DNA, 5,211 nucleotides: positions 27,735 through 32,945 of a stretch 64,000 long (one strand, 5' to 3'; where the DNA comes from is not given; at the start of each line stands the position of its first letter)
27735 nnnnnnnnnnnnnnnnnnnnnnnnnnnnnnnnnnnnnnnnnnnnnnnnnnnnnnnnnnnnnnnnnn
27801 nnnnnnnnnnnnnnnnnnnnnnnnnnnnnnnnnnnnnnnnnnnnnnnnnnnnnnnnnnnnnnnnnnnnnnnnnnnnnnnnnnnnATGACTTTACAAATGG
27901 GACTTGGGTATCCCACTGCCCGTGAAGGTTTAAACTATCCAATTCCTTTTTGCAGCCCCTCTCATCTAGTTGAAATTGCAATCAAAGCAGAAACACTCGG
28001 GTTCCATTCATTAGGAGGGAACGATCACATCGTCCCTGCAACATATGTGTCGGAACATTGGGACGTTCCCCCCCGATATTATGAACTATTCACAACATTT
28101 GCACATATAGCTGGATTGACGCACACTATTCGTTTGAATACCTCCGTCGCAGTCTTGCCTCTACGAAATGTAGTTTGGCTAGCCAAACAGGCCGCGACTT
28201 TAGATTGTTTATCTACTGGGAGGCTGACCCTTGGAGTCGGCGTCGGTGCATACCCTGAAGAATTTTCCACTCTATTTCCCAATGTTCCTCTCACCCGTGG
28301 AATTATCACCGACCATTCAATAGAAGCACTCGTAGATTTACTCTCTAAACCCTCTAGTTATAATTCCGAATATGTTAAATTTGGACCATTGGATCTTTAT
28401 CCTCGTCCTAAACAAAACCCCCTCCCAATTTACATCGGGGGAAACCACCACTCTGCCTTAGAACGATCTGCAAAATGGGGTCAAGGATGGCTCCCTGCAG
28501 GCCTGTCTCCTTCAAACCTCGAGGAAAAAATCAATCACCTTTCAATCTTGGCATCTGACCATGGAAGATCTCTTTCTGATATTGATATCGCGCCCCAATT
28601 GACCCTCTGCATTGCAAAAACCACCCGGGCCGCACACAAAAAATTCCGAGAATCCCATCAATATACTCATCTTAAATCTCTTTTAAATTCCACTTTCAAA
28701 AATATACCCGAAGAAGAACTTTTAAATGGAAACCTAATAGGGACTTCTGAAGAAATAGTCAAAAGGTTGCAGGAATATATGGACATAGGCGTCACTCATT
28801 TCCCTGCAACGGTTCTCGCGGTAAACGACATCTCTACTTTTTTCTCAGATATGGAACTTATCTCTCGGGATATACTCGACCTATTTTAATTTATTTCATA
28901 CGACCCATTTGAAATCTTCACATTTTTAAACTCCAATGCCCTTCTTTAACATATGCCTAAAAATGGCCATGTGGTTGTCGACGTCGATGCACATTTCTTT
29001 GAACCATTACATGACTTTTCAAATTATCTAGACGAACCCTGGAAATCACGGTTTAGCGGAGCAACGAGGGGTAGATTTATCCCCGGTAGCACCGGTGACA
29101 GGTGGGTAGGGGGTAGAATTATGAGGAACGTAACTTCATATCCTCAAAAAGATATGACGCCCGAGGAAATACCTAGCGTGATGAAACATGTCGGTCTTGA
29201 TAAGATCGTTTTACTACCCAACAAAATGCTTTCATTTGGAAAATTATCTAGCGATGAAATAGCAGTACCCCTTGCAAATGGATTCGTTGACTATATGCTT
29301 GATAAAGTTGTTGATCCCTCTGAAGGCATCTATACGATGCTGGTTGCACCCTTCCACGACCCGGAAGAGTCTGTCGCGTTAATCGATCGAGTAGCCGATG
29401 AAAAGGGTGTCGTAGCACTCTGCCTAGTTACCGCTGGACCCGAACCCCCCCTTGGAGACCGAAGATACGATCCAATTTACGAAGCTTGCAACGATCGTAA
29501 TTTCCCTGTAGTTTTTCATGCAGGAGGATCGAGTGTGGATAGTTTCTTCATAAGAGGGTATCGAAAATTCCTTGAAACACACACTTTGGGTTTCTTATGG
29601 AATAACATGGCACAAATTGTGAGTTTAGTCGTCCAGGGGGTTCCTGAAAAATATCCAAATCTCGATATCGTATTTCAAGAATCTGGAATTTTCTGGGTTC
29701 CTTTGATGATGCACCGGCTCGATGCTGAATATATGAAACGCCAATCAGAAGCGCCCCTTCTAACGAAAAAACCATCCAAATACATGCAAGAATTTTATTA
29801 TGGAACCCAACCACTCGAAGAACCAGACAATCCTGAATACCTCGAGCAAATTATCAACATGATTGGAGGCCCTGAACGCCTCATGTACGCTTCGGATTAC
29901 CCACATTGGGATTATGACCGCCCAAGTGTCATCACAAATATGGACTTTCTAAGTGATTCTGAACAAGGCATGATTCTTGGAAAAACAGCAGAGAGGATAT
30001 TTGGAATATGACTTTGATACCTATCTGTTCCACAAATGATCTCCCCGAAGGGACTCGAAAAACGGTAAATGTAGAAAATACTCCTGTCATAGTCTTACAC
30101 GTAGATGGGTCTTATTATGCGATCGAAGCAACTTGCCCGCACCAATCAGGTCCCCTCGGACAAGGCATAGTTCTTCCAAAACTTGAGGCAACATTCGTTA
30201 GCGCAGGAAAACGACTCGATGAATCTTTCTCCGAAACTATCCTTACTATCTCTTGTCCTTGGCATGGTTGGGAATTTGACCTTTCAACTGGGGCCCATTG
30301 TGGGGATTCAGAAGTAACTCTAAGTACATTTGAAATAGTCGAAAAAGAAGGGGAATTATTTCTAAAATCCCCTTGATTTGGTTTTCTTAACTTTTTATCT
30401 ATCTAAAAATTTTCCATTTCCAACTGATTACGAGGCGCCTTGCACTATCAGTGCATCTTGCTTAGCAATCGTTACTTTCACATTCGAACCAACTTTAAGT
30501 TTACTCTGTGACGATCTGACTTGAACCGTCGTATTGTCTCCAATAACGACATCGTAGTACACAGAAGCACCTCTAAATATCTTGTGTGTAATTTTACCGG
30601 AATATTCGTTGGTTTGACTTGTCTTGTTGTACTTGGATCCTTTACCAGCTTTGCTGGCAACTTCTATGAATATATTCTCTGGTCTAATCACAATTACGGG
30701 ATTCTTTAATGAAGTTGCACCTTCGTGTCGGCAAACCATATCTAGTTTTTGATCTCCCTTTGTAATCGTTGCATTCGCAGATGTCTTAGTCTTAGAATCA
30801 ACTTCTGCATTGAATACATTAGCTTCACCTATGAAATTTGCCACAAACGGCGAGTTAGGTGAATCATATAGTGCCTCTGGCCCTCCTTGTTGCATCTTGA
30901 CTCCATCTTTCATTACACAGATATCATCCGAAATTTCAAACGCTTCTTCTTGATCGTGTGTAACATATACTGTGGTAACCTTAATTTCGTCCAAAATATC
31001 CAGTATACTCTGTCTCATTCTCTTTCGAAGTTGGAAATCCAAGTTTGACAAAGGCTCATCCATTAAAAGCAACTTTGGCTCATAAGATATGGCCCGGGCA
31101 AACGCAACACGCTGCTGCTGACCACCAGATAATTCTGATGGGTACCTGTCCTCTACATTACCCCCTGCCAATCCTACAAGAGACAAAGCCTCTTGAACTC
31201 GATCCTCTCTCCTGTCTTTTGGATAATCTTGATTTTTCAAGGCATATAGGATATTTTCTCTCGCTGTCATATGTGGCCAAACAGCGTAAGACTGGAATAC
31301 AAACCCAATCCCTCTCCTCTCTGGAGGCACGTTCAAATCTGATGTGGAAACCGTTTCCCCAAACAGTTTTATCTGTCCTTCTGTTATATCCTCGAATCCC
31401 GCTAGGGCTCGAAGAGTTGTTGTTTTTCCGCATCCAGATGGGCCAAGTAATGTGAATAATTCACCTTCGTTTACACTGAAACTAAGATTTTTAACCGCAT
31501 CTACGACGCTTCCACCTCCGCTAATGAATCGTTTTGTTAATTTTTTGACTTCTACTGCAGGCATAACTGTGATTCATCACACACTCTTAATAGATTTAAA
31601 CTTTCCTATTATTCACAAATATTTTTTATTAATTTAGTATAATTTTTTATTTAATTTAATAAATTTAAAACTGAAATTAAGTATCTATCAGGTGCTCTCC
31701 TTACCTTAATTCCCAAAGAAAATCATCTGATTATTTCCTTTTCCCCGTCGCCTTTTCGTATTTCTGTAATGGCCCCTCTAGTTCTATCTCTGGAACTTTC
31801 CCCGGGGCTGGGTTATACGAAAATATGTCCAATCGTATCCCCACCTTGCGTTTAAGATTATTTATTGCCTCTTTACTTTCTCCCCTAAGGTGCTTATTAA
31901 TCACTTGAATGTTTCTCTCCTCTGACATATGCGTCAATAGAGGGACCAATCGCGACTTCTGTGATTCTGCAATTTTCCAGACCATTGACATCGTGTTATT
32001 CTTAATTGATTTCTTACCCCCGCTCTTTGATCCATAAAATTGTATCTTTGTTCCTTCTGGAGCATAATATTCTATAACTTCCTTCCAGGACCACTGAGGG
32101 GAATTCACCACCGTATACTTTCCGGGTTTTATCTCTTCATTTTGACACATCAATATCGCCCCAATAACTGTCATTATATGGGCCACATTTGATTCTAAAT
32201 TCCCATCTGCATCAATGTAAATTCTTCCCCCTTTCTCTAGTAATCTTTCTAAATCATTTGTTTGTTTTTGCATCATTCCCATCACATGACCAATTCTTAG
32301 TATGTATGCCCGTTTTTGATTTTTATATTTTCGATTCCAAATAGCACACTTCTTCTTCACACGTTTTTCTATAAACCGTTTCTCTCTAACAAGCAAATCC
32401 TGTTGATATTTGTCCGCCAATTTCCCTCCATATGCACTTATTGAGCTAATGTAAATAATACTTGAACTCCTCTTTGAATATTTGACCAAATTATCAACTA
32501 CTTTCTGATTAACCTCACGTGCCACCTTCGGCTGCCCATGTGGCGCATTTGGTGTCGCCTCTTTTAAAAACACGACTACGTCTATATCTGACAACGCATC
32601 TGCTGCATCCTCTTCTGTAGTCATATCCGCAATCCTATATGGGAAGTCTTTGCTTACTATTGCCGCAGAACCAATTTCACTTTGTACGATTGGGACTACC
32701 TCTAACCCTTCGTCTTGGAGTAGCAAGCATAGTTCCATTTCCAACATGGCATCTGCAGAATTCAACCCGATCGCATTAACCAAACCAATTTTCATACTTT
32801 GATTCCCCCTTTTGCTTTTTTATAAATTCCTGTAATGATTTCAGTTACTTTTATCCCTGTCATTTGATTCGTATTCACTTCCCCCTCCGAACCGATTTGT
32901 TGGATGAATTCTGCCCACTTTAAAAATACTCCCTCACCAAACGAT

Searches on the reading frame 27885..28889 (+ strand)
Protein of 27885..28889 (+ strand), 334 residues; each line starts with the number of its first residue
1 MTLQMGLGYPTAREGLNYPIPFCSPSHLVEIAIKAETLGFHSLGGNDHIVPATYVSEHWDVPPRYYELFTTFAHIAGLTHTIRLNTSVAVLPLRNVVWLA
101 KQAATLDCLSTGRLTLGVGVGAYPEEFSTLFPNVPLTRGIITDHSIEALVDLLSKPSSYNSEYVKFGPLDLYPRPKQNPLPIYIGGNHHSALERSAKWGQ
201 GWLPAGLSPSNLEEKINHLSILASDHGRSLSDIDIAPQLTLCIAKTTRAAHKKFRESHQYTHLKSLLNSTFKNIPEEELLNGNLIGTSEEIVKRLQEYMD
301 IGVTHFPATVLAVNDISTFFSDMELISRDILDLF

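Call 42: search_protein_families(library=pfam, proteins=[window:27885-28889:+], max_evalue=0.001)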
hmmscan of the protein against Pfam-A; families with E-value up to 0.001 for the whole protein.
window:27885-28889:+ (334 aa): 1 family
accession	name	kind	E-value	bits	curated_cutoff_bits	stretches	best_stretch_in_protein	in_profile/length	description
PF00296.26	Bac_luciferase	-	4.8e-45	154.7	27.9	1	24-305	21-314/314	Luciferase-like monooxygenase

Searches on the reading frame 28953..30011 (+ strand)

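Call 42: search_protein_families(library=pfam, proteins=[window:28953-30011:+], max_evalue=0.001)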
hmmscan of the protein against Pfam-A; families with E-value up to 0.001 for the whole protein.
window:28953-30011:+ (352 aa): 1 family
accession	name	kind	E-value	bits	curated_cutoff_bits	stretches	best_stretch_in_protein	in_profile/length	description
PF04909.20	Amidohydro_2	-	5.6e-32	112.1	26.4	1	102-352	56-289/289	Amidohydrolase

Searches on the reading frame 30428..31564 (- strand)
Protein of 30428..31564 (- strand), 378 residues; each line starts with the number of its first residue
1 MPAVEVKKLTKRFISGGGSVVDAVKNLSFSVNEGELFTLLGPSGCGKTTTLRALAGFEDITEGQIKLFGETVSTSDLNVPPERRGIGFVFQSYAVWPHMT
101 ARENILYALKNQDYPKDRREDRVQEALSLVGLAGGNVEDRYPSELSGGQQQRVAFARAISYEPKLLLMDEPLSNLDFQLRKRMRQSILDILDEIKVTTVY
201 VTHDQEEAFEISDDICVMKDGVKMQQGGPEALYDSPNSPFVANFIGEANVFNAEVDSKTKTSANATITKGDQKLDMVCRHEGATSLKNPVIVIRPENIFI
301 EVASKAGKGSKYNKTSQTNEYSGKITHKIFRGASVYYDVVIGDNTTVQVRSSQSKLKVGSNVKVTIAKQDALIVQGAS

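Call 42: search_protein_families(library=pfam, proteins=[window:30428-31564:-], max_evalue=0.001)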
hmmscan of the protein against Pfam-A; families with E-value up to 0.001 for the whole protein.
window:30428-31564:- (378 aa): 3 families
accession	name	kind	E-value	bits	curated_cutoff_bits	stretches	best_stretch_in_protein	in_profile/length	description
PF00005.33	ABC_tran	-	4.9e-36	124.8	25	1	24-172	1-136/137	ABC transporter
PF13304.12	AAA_21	-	2.7e-07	31.4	27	0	116-205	213-300/304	AAA domain, putative AbiEii toxin, Type IV TA system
PF08402.16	TOBE_2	-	1.2e-06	29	21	1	292-372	2-74/76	TOBE domain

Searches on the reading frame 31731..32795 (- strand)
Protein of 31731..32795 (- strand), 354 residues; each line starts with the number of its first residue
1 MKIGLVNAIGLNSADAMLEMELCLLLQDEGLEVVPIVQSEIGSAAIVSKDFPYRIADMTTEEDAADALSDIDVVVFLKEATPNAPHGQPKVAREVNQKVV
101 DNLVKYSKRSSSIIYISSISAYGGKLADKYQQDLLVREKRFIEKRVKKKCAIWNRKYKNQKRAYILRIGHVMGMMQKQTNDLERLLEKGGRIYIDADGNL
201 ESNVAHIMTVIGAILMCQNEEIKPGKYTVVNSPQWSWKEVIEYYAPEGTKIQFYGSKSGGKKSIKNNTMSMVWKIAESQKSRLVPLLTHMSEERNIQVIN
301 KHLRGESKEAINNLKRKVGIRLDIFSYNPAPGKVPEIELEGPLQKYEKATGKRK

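Call 42: search_protein_families(library=pfam, proteins=[window:31731-32795:-], max_evalue=0.001)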
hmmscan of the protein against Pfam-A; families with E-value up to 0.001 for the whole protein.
window:31731-32795:- (354 aa): 1 family
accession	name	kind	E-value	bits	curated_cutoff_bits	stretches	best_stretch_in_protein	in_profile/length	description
PF01370.27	Epimerase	-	2.3e-05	24.3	20.9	1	22-184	14-184/240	NAD dependent epimerase/dehydratase family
